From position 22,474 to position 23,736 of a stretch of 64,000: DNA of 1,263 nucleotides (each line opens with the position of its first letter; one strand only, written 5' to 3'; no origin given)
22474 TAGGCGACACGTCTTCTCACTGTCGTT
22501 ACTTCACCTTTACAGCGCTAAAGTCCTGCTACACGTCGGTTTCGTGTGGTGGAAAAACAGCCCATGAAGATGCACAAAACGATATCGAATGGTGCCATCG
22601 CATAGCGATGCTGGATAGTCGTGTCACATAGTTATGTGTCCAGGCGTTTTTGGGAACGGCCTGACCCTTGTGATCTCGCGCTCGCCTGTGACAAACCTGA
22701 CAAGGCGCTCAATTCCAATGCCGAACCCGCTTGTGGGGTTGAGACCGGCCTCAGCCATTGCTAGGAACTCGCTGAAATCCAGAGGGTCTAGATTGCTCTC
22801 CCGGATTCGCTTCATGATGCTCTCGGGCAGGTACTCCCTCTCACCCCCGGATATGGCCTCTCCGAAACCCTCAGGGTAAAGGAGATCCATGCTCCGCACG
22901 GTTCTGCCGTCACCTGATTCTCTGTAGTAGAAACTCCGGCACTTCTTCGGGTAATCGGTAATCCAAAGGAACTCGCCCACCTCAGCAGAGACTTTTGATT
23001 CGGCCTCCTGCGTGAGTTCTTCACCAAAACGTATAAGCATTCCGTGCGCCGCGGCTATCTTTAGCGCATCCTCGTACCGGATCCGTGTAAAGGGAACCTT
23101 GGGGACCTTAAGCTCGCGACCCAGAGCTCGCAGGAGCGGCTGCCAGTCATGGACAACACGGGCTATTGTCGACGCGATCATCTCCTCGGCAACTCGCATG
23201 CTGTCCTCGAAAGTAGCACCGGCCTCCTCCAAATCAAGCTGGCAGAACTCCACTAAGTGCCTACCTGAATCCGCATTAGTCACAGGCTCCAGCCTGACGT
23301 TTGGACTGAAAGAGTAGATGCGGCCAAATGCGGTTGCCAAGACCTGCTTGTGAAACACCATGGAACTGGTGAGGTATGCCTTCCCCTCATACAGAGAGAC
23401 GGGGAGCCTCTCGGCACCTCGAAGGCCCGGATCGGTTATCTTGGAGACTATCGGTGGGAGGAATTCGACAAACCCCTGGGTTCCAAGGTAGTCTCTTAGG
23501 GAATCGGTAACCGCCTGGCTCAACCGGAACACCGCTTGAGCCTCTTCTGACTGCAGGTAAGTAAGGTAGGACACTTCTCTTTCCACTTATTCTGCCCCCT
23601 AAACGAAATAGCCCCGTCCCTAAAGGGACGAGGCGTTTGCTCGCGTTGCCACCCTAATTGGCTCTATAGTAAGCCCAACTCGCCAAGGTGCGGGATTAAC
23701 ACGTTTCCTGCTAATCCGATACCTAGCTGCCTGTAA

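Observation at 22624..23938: T-box riboswitch (candidate Asn specifier) controlling an aaRS-like asparagine synthetase paralog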

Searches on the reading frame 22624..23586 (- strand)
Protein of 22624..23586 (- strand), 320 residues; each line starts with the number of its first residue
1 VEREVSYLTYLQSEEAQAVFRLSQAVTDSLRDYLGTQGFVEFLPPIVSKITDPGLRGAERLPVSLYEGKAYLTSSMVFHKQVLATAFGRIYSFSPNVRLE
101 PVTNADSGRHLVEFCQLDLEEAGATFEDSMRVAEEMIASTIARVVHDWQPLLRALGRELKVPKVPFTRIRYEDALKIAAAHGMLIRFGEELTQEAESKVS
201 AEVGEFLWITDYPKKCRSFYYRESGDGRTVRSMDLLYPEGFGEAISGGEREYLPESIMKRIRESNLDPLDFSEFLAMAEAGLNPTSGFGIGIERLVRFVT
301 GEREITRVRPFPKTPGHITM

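Call 4: search_protein_families(library=pfam, proteins=[window:22624-23586:-], max_evalue=0.01)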
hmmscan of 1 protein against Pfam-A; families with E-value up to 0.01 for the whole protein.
window:22624-23586:- (320 aa): 1 family
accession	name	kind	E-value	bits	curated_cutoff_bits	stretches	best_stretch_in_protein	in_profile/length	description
PF00152.25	tRNA-synt_2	-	1.5e-54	185.6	25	1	6-314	9-307/308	tRNA synthetases class II (D, K and N)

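Call 5: search_protein_families(library=ncbifam, proteins=[window:22624-23586:-], max_evalue=0.01)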
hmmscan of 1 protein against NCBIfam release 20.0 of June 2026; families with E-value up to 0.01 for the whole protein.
window:22624-23586:- (320 aa): 17 families
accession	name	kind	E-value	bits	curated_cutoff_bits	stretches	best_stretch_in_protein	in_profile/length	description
NF005052.0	PRK06462.1-1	equivalog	5.5e-88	295.4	368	1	10-317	39-349/353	asparagine synthetase A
NF005054.0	PRK06462.1-4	equivalog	2.8e-81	273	309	1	7-319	12-316/318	asparagine synthetase A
NF003037.0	PRK03932.1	equivalog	3.6e-58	197.6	414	1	10-319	123-450/451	asparagine--tRNA ligase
NF003483.0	PRK05159.1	equivalog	5.3e-56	190.3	353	1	11-313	128-431/438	aspartate--tRNA(Asn) ligase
TIGR00457.1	asnS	equivalog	5.4e-54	183.7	342.6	1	11-318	127-453/455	asparagine--tRNA ligase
TIGR00458.1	aspS_nondisc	equivalog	3.2e-51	174.7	368.4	1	11-315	124-423/428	aspartate--tRNA(Asn) ligase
NF001756.1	PRK00484.1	subfamily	3.3e-18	65.6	468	2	7-182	156-325/488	lysine--tRNA ligase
TIGR00499.1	lysS_bact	equivalog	4e-17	62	427.6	2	7-184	159-331/496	lysine--tRNA ligase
NF001750.0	PRK00476.1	equivalog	2.8e-15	55.6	443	2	11-178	135-286/590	aspartate--tRNA ligase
NF005053.0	PRK06462.1-3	equivalog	1.5e-13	51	322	1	57-308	4-261/274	asparagine synthetase A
TIGR00462.1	genX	equivalog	4.5e-13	49.3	286.9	2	24-199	5-163/304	EF-P lysine aminoacylase EpmA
NF005055.0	PRK06462.1-5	equivalog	1.5e-12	47.3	389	1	205-313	229-333/341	asparagine synthetase A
TIGR00459.1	aspS_bact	equivalog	1.1e-11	43.8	373.85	2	11-176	130-279/586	aspartate--tRNA ligase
NF002821.0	PRK02983.1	equivalog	6.9e-10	37.6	742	2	273-313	1058-1097/1102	bifunctional lysylphosphatidylglycerol synthetase/lysine--tRNA ligase LysX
NF009101.0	PRK12445.1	subfamily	2.3e-08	33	1026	1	6-144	170-304/505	lysine--tRNA ligase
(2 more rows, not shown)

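Call 6: search_solved_structures(query=window:22624-23586:-, max_evalue=0.001, show_alignments=2)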
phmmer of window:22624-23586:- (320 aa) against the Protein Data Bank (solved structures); distinct sequences matched with E-value up to 0.001: 69 (the best 60 are shown).
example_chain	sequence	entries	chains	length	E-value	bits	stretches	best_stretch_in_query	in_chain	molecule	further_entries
1nnh_A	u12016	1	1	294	3.2e-45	157.9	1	16-316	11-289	asparaginyl-tRNA synthetase-related peptide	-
3p8t_A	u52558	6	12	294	4.7e-43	150.8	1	22-316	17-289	AsnS-like asparaginyl-tRNA synthetase related protein | Archaeal asparagine synthetase A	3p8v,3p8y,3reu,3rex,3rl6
1x54_A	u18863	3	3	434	4.3e-42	147.6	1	10-317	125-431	Asparaginyl-tRNA synthetase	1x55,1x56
1wyd_A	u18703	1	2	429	1.5e-39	139.2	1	11-318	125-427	hypothetical aspartyl-tRNA synthetase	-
5zg8_A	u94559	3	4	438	1.1e-34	123.3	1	11-313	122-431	Asparagine--tRNA ligase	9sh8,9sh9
3nel_A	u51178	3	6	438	2.8e-34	121.9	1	11-315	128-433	Aspartyl-tRNA synthetase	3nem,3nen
1b8a_A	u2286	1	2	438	6.9e-34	120.6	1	11-315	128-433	PROTEIN (ASPARTYL-TRNA SYNTHETASE)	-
1n9w_A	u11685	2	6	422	5.1e-33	117.8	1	6-316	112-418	aspartyl-tRNA synthetase 2 | Non-discriminating and archaeal-type aspartyl-tRNA synthetase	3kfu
3m4p_A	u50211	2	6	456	8.7e-33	117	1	11-313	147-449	Asparaginyl-tRNA synthetase, putative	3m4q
2xgt_A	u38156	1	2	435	2.8e-31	112.1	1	11-316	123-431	ASPARAGINYL-TRNA SYNTHETASE, CYTOPLASMIC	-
2xti_A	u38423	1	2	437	3.1e-31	112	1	11-316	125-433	ASPARAGINYL-TRNA SYNTHETASE, CYTOPLASMIC, PUTATIVE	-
6pqh_A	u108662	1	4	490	7.9e-28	100.8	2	207-316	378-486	Asparagine--tRNA ligase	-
8tc7_A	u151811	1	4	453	9.6e-27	97.2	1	12-313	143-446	Asparagine--tRNA ligase, cytoplasmic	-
5xix_A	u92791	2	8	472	1.1e-26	97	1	12-313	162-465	Asparagine--tRNA ligase, cytoplasmic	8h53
8tc8_A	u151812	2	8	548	1.6e-26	96.5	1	12-313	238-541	Asparagine--tRNA ligase, cytoplasmic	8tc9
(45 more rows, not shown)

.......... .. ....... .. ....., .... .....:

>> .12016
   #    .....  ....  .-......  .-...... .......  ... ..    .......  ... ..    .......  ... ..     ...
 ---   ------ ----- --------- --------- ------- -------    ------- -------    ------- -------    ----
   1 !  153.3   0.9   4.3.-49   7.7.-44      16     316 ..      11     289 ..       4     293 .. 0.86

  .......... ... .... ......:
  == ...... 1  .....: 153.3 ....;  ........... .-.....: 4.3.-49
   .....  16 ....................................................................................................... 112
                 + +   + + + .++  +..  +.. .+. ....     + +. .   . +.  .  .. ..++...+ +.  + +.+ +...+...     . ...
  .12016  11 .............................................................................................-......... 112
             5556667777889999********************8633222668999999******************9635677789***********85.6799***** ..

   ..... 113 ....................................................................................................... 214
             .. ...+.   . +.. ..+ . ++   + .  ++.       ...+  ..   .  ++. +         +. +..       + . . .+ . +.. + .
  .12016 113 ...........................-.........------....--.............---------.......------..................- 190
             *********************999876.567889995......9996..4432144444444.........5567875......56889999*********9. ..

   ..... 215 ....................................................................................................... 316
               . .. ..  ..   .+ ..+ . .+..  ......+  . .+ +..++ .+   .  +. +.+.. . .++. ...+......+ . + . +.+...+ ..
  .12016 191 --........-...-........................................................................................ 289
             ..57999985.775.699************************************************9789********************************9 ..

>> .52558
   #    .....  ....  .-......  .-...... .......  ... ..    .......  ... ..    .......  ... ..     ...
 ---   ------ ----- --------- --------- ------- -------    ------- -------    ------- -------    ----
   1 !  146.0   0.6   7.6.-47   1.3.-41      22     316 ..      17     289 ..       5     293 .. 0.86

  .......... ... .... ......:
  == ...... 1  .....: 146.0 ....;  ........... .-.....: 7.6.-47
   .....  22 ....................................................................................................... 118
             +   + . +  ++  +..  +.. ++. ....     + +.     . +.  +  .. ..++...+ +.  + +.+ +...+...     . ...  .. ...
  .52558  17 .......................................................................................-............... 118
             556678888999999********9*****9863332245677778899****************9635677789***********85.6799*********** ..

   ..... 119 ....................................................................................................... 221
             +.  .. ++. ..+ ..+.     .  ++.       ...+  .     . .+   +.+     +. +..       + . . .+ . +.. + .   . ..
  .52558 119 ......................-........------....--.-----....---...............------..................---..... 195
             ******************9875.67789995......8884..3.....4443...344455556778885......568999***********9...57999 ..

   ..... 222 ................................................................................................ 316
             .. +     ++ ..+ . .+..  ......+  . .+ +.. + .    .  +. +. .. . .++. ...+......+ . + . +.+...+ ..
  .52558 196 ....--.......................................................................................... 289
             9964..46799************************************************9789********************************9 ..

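Call 7: find_homologous_proteins(query=window:22624-23586:-, max_evalue=1e-10)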
Query window:22624-23586:- (320 aa): 1485 proteins with E <= 1e-10 among 7309 candidates; the best 120 are listed.
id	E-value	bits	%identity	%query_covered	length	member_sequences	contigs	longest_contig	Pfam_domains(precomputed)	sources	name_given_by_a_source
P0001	1.7e-208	709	99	100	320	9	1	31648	PF00152.26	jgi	jgi:asparaginyl-tRNA synthetase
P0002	1.4e-164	565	78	100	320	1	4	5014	PF00152.26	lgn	-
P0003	2.5e-151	521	73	100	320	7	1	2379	PF00152.26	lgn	-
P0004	1.7e-150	518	73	100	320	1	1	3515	PF00152.26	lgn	-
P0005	6.8e-150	516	70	100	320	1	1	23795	PF00152.26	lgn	-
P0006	6.9e-150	516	72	99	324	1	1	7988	PF00152.26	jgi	jgi:asparaginyl-tRNA synthetase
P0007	4.0e-149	514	70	100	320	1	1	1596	PF00152.26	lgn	-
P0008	8.0e-148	510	72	98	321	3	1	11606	PF00152.26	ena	-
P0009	9.1e-147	506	71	98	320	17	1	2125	PF00152.26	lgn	-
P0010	1.0e-146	506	70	100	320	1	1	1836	PF00152.26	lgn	-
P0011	2.2e-146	505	70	100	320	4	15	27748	PF00152.26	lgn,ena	-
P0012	1.4e-143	496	70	100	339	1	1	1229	PF00152.26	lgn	-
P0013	1.4e-143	496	71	98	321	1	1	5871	PF00152.26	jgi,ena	-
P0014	2.7e-143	495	68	100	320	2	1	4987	PF00152.26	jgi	-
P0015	2.9e-143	495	69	98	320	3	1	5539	PF00152.26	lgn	-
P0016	6.1e-142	490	70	98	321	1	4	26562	PF00152.26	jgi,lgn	-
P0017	3.1e-141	488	69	100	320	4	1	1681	PF00152.26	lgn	-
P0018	2.1e-140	485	68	100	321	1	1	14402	PF00152.26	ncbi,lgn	-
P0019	7.3e-140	484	70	98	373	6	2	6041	PF00152.26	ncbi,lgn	-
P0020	9.2e-135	467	65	100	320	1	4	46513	PF00152.26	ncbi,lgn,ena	ncbi:MAG: asparagine synthetase A [Bacillota bacterium]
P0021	2.6e-134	465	66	98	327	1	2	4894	PF00152.26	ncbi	-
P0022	2.6e-134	465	65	100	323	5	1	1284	PF00152.26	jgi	-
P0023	3.5e-130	452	64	98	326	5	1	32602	PF00152.26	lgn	-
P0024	3.5e-128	445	63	98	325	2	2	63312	PF00152.26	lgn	-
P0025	5.5e-121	422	62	98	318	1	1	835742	PF00152.26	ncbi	-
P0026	6.8e-114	398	57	98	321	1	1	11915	PF00152.26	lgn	-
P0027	2.6e-113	396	55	100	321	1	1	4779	PF00152.26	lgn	-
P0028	1.1e-112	394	58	99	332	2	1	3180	PF00152.26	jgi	jgi:asparaginyl-tRNA synthetase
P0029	1.9e-109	384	56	98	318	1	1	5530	PF00152.26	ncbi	-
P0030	7.8e-109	382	58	98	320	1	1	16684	PF00152.26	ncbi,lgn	-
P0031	1.1e-108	381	57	98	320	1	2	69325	PF00152.26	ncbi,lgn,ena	-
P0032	1.2e-106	374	64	86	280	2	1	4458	PF00152.26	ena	-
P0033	6.6e-105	369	67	77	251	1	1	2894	PF00152.26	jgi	jgi:asparaginyl-tRNA synthetase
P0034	5.4e-88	313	62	78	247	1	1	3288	PF00152.26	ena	-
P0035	1.1e-84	302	67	64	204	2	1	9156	PF00152.26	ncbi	-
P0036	3.8e-82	294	45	98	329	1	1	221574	PF00152.26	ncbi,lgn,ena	-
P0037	1.8e-81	292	46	99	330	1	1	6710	PF00152.26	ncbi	-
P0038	8.4e-81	290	47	94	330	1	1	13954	PF00152.26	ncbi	-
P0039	3.0e-80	288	47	94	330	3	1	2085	PF00152.26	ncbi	-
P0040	3.2e-80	288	44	99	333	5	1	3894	PF00152.26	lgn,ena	-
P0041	3.6e-80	288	47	94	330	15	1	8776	PF00152.26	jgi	-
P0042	5.3e-80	287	44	96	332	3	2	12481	PF00152.26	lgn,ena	-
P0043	6.0e-80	287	44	98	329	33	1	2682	PF00152.26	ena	-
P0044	6.3e-80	287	48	94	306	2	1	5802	PF00152.26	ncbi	-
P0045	7.8e-80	286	47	94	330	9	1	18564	PF00152.26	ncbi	-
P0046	1.6e-79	285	47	94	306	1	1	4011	PF00152.26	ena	-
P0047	1.7e-79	285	48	94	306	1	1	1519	PF00152.26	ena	-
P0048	2.5e-79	285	47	94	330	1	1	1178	PF00152.26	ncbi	-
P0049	3.3e-79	284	42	98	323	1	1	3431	PF00152.26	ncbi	-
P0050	9.9e-79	283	42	97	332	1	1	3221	PF00152.26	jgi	-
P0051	1.0e-78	283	46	94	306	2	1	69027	PF00152.26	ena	-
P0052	1.1e-78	283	43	97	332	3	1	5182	PF00152.26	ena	-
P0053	1.5e-78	282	44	96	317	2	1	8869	PF00152.26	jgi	-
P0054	1.9e-78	282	44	96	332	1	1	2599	PF00152.26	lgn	-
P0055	2.0e-78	282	45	96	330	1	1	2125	PF00152.26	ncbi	-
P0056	2.5e-78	281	43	97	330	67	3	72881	PF00152.26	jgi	jgi:asparaginyl-tRNA synthetase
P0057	2.9e-78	281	46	94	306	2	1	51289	PF00152.26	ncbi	-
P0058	3.7e-78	281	42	97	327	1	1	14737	PF00152.26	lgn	-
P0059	5.0e-78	280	45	99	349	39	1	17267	PF00152.26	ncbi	-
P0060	6.7e-78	280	43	97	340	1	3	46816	PF00152.26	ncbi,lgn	ncbi:MAG: asparagine synthetase A [Candidatus Bathyarchaeia archaeon]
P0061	7.6e-78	280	46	94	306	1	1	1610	PF00152.26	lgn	-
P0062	7.9e-78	280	47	89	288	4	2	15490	PF00152.26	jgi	-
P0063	8.3e-78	280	44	96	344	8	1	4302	PF00152.26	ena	-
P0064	1.2e-77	279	45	94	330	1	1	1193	PF00152.26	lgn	-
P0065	1.5e-77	279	43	96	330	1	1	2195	PF00152.26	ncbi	-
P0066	1.6e-77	279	46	94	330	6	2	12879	PF00152.26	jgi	jgi:asparaginyl-tRNA synthetase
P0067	1.6e-77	279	45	95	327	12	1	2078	PF00152.26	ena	-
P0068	1.7e-77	279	45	94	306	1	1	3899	PF00152.26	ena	-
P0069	1.8e-77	279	43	97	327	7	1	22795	PF00152.26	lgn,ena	-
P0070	1.9e-77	279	44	98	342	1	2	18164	PF00152.26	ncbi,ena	-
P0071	2.0e-77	279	44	94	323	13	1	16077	PF00152.26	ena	-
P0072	2.1e-77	278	45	96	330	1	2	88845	PF00152.26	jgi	-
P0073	2.2e-77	278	44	96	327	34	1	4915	PF00152.26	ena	-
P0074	2.8e-77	278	44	96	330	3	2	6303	PF00152.26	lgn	-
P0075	2.9e-77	278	45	96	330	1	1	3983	PF00152.26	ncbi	-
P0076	3.0e-77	278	44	96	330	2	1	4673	PF00152.26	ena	-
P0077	3.3e-77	278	44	96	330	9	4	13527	PF00152.26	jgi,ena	-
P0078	4.7e-77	277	45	94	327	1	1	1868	PF00152.26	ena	-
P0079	4.8e-77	277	42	100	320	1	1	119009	PF00152.26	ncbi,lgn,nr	ncbi:MAG: asparagine synthetase A [Candidatus Aenigmarchaeota archaeon]|nr:asparagine synthetase A [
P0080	5.1e-77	277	42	97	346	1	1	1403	PF00152.26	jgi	jgi:asparaginyl-tRNA synthetase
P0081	5.3e-77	277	45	94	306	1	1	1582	PF00152.26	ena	-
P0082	5.4e-77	277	42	99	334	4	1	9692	PF00152.26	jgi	jgi:asparaginyl-tRNA synthetase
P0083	6.4e-77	277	46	94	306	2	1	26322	PF00152.26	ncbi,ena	-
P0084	6.8e-77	277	45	94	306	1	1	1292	PF00152.26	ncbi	-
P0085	8.6e-77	276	41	97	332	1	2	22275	PF00152.26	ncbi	-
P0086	9.3e-77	276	45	94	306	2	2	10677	PF00152.26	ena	-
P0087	9.9e-77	276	43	96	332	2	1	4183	PF00152.26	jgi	-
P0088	1.1e-76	276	44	94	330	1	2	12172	PF00152.26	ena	-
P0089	1.2e-76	276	44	96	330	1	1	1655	PF00152.26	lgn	-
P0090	1.3e-76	276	45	94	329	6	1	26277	PF00152.26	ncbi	-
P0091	1.6e-76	276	45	96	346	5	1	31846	PF00152.26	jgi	-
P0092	2.3e-76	275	44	95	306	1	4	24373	PF00152.26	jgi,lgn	jgi:asparaginyl-tRNA synthetase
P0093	2.4e-76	275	43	96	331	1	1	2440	PF00152.26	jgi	jgi:asparaginyl-tRNA synthetase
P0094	2.5e-76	275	42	93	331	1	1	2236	PF00152.26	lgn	-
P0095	2.7e-76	275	45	94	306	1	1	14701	PF00152.26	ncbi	-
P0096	2.8e-76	275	42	97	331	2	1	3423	PF00152.26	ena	-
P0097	3.0e-76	275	42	94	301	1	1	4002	PF00152.26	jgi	jgi:asparaginyl-tRNA synthetase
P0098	3.8e-76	274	42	96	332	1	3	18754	PF00152.26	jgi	-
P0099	5.0e-76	274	43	97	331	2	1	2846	PF00152.26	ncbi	-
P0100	5.3e-76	274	42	97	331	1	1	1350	PF00152.26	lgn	-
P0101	5.3e-76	274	44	92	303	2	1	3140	PF00152.26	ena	-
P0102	7.0e-76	273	44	93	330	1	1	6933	PF00152.26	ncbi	-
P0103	7.9e-76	273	42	98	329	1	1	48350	PF00152.26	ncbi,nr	ncbi:MAG TPA: asparagine synthetase A [Thermoplasmata archaeon]|nr:asparagine synthetase A [Thermopl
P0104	9.2e-76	273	45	94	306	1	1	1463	PF00152.26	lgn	-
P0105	9.5e-76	273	44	95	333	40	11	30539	PF00152.26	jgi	jgi:asparaginyl-tRNA synthetase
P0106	1.0e-75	273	42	97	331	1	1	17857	PF00152.26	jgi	jgi:asparaginyl-tRNA synthetase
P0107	1.1e-75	273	43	97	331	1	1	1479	PF00152.26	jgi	jgi:asparaginyl-tRNA synthetase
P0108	1.2e-75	273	42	96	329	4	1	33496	PF00152.26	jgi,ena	-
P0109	1.4e-75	272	44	94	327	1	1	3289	PF00152.26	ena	-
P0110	1.5e-75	272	44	95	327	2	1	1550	PF00152.26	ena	-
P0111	1.5e-75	272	44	96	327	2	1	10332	PF00152.26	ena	-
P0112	1.5e-75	272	42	96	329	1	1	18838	PF00152.26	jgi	jgi:asparaginyl-tRNA synthetase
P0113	1.7e-75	272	42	96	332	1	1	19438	PF00152.26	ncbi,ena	-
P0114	1.8e-75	272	44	95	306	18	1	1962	PF00152.26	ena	-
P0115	1.8e-75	272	42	97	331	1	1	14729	PF00152.26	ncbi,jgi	ncbi:MAG: asparagine synthetase A [Candidatus Bathyarchaeia archaeon]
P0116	1.8e-75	272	44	96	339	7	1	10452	PF00152.26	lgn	-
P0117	1.9e-75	272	46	90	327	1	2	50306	PF00152.26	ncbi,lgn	-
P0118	2.0e-75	272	43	96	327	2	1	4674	PF00152.26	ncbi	ncbi:MAG: asparagine synthetase A [Candidatus Aenigmatarchaeota archaeon]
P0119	2.1e-75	272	45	94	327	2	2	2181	PF00152.26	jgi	jgi:asparaginyl-tRNA synthetase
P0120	2.1e-75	272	41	96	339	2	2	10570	PF00152.26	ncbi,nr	ncbi:MAG: asparagine ligase [Thermoprotei archaeon]|nr:MAG: asparagine ligase [Thermoprotei archaeon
